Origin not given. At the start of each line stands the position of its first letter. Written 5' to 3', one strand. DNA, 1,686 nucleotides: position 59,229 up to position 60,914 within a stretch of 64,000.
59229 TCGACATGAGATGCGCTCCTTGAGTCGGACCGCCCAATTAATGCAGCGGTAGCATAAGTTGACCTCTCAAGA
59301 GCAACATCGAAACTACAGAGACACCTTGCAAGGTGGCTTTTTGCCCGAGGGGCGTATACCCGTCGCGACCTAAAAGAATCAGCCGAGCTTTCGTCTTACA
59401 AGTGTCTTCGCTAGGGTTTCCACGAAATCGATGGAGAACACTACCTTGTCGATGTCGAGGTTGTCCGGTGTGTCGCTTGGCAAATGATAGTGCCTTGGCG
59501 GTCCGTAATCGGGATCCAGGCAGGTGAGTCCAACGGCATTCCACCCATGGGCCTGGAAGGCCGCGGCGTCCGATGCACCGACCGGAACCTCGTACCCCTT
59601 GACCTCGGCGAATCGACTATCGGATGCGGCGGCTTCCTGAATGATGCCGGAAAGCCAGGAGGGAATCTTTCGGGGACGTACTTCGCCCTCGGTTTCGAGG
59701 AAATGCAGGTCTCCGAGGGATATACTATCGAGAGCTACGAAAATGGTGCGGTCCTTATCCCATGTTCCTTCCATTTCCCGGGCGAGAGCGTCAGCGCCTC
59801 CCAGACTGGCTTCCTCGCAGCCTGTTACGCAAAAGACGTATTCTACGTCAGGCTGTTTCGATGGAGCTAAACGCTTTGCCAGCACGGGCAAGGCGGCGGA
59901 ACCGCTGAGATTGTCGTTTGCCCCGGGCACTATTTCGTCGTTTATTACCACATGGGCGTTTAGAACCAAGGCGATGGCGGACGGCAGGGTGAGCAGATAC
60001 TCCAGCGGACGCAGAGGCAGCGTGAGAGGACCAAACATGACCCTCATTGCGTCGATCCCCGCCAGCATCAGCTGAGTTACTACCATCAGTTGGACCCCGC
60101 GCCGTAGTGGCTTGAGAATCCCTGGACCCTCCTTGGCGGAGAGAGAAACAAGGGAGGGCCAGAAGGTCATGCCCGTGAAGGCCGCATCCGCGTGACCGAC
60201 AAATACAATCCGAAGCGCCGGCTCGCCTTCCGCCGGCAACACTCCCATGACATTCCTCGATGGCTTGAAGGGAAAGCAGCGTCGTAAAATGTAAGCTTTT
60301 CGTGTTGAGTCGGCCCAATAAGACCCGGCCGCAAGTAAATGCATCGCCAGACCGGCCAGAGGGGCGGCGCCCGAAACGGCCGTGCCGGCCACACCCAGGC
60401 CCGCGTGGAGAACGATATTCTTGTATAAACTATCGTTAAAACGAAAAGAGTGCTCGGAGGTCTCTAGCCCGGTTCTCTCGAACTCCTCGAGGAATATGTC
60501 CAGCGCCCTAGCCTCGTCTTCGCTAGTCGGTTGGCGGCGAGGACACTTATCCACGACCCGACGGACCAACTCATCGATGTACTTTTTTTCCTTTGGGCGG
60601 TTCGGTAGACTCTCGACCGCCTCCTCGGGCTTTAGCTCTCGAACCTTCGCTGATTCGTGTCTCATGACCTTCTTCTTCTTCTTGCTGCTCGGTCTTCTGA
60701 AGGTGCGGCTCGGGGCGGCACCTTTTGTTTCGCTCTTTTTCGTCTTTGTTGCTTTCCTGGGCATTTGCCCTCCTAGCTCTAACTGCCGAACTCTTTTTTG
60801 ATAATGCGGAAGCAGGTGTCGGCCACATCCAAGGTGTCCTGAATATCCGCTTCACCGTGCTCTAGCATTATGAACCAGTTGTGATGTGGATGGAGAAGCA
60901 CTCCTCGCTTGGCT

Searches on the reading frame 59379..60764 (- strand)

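Call 24: search_protein_families(library=pfam, proteins=[window:59379-60764:-], max_evalue=0.001)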
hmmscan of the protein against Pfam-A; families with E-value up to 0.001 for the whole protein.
window:59379-60764:- (461 aa): 1 family
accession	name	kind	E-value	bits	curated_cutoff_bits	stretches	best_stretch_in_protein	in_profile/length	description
PF04389.22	Peptidase_M28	-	7.2e-18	65.4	21.3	1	266-440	15-181/193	Peptidase family M28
